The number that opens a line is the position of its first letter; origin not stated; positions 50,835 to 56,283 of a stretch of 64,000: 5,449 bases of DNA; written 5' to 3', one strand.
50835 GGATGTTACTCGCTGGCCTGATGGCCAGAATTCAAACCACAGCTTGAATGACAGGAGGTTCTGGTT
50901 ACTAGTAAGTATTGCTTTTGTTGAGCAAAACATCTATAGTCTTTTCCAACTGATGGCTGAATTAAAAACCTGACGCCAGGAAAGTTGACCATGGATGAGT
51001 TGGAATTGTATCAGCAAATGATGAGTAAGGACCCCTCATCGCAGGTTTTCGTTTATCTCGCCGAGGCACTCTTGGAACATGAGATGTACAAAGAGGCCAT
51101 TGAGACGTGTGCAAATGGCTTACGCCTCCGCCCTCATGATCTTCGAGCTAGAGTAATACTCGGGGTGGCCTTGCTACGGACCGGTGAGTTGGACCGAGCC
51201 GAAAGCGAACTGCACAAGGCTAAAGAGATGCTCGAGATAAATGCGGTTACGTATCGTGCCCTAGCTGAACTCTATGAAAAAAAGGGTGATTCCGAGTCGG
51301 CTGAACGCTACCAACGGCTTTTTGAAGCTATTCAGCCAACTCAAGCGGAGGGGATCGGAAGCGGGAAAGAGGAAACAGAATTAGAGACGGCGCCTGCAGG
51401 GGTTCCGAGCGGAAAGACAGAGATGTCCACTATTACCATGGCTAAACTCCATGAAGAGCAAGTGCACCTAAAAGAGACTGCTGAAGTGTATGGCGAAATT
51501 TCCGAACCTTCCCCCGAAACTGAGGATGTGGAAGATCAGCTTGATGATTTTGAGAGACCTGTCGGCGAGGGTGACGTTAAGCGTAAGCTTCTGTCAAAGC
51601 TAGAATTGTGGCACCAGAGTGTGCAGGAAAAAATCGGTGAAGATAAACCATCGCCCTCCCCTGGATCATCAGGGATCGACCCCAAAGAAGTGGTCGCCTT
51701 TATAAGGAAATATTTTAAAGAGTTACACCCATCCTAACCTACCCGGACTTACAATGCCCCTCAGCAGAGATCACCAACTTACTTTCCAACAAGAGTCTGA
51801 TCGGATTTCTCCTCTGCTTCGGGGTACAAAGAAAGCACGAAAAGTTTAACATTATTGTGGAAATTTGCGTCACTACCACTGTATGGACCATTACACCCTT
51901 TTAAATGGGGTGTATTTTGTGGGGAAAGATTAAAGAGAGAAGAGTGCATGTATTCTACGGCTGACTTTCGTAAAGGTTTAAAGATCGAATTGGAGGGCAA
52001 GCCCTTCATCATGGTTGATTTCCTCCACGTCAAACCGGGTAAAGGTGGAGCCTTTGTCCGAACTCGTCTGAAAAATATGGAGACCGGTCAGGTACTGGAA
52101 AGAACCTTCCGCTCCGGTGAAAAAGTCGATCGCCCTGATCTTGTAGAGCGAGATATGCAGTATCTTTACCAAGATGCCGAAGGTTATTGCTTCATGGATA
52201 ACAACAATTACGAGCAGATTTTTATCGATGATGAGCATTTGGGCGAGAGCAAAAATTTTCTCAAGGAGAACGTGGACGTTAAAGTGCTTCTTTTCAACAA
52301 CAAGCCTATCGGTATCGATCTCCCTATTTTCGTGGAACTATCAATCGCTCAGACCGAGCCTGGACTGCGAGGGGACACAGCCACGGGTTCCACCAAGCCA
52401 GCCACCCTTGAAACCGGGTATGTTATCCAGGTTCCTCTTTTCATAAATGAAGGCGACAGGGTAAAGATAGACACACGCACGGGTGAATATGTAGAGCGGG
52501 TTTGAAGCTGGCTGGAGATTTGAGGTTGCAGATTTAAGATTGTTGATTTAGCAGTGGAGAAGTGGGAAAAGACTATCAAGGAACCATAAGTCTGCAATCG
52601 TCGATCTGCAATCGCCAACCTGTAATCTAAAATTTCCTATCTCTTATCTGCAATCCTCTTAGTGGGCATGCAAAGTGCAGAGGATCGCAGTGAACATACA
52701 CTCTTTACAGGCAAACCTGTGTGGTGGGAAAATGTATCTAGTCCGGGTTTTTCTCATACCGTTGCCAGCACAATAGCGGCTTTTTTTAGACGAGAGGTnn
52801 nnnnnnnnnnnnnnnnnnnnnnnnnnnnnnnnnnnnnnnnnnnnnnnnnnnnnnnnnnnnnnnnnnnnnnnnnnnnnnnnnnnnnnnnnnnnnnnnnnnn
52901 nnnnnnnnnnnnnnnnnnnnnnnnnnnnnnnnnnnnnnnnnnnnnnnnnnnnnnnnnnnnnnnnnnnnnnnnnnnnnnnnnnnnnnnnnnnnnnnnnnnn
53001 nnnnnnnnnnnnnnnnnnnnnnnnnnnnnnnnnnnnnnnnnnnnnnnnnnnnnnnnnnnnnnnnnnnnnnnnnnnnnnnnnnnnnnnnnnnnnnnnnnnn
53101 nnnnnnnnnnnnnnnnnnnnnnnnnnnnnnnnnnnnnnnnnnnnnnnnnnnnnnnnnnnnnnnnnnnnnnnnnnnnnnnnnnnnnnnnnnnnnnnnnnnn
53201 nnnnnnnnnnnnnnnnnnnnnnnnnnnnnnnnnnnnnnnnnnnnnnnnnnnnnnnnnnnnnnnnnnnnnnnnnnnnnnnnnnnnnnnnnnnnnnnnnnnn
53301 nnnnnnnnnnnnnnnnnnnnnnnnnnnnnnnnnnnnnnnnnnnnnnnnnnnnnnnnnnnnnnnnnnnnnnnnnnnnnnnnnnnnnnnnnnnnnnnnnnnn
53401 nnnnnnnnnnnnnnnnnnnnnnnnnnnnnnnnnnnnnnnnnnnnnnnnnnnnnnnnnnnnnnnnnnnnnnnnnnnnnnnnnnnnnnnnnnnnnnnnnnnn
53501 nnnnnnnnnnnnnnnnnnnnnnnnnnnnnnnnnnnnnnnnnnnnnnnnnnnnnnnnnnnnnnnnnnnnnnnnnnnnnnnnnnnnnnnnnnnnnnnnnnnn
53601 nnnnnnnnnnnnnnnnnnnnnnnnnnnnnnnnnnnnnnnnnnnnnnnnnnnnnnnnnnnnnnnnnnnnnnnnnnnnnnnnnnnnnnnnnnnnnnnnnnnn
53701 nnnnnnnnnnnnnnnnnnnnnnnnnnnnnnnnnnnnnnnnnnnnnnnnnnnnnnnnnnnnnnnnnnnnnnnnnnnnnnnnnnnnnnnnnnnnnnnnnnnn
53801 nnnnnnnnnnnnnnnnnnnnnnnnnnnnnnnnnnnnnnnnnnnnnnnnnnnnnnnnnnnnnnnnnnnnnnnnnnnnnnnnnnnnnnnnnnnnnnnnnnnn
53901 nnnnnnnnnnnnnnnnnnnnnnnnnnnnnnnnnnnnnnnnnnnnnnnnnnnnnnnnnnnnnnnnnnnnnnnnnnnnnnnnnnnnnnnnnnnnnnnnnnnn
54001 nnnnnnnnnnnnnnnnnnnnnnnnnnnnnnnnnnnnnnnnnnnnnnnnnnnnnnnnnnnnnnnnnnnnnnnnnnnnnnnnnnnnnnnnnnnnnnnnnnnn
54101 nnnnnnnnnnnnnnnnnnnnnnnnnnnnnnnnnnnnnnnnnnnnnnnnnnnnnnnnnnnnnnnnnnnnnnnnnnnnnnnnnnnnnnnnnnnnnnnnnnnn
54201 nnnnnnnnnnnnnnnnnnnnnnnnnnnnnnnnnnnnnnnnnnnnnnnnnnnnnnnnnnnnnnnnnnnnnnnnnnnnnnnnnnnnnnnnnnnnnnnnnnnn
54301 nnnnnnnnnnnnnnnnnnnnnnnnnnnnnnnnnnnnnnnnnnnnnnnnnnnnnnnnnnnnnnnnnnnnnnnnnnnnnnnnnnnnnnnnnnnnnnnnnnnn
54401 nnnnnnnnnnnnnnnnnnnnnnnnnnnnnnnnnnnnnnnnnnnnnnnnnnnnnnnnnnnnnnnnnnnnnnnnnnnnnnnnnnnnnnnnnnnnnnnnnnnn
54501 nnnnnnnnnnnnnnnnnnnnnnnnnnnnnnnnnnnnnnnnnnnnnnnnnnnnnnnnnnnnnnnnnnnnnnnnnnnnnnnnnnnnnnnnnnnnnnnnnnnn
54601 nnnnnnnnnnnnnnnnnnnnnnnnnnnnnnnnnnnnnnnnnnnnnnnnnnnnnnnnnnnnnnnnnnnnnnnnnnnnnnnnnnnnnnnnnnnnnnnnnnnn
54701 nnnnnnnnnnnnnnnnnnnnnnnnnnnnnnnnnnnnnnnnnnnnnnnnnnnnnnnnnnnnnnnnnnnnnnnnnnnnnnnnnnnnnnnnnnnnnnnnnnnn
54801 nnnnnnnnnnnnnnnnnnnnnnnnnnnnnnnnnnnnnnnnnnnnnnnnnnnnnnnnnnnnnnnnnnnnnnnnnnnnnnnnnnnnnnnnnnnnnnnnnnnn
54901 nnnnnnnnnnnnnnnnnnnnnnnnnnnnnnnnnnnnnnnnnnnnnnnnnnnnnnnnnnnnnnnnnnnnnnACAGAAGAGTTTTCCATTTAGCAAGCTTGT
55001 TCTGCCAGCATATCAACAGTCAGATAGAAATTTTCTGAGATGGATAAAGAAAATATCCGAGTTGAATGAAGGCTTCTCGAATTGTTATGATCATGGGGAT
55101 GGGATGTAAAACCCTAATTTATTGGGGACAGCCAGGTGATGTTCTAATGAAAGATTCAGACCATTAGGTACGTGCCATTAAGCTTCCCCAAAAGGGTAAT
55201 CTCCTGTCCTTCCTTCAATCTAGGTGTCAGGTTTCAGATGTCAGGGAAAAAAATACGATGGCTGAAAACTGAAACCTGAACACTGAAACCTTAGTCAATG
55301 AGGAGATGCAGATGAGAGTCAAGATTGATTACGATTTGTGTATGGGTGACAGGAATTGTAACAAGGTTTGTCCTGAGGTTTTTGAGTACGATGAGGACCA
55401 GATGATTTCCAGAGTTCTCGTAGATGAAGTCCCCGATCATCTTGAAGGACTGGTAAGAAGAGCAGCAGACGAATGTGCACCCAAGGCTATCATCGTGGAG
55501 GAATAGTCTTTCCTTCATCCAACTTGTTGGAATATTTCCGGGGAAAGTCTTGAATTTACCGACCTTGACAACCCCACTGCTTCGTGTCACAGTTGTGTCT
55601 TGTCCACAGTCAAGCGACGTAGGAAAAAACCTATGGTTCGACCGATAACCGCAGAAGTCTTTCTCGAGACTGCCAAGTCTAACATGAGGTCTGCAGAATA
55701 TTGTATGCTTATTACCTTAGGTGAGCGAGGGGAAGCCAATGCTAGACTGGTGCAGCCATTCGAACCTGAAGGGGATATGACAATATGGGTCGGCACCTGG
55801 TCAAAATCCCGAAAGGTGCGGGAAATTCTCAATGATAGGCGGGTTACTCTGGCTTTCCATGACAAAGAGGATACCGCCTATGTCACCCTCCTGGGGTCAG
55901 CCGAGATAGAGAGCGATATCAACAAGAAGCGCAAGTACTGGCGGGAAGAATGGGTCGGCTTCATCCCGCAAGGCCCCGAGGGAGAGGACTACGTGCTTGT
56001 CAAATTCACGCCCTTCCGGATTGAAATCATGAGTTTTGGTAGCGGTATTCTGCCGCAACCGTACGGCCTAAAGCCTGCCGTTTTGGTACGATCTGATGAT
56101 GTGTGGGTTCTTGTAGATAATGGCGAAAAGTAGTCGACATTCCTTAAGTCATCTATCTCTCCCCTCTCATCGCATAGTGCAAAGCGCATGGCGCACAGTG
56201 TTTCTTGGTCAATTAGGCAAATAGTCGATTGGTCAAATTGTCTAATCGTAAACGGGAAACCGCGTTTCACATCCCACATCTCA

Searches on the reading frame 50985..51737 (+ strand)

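Call 8: search_protein_families(library=pfam, proteins=[window:50985-51737:+])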
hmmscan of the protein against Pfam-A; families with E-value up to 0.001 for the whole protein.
window:50985-51737:+ (250 aa): 11 families
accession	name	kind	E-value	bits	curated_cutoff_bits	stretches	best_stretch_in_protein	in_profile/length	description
PF14559.12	TPR_19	-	5.7e-10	39.8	25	1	29-79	1-51/68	Tetratricopeptide repeat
PF07719.23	TPR_2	-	3.5e-08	33.4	27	0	21-52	3-34/34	Tetratricopeptide repeat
PF13432.12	TPR_16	-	2.8e-06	28.1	32.7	1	25-75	3-52/65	Tetratricopeptide repeat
PF13428.12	TPR_14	-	4.4e-06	27.3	23.5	0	23-60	5-42/44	Tetratricopeptide repeat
PF00515.34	TPR_1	-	1.2e-05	25.3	27.8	0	22-52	4-34/34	Tetratricopeptide repeat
PF13431.12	TPR_17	-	1.5e-05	25.3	24.4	0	86-107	12-33/34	Tetratricopeptide repeat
PF13181.12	TPR_8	-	2.6e-05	24.5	25.7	0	92-118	6-32/34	Tetratricopeptide repeat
PF12895.13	ANAPC3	-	8.7e-05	23.2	27.2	1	9-78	15-81/82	Anaphase-promoting complex, cyclosome, subunit 3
PF13424.12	TPR_12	-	0.00016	22.2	30.1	0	56-110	6-68/77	Tetratricopeptide repeat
PF07721.20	TPR_4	-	0.00042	21.1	27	0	54-76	2-24/26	Tetratricopeptide repeat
PF24575.1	TPR_Slam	-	0.00046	21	35.2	0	6-74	35-102/104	Surface lipoprotein assembly modifier, N-terminal TPR repeats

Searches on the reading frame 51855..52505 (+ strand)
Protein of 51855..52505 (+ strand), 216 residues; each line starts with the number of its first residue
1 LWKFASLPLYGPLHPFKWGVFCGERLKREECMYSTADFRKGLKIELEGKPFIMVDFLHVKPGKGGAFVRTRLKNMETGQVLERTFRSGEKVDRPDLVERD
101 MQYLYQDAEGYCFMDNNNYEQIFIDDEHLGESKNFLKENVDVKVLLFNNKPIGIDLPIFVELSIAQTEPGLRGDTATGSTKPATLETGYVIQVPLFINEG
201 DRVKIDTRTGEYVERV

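Call 8: search_protein_families(library=pfam, proteins=[window:51855-52505:+])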
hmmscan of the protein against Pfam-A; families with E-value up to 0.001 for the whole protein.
window:51855-52505:+ (216 aa): 3 families
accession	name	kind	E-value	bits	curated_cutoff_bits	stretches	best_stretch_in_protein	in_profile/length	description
PF09285.17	Elong-fact-P_C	-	6.4e-30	103.1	25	1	160-215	1-56/56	Elongation factor P, C-terminal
PF08207.18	EFP_N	-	1.7e-26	92.4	23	1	34-91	1-58/58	Elongation factor P (EF-P) KOW-like domain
PF01132.26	EFP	-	9.4e-23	80.4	27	1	99-152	1-54/54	Elongation factor P (EF-P) OB domain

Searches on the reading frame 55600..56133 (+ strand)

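Call 11: search_protein_families(library=pfam, proteins=[window:55600-56133:+])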
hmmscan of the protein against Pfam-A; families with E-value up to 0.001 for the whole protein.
window:55600-56133:+ (177 aa): 2 families
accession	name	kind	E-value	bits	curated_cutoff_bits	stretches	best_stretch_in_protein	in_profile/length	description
PF16242.11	Pyrid_ox_like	-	2.7e-19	69.6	28.8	1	27-138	8-119/149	Pyridoxamine 5'-phosphate oxidase like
PF01243.27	PNPOx_N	-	2.3e-12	47.8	28.1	1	24-143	4-118/120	Pyridoxamine 5'-phosphate oxidase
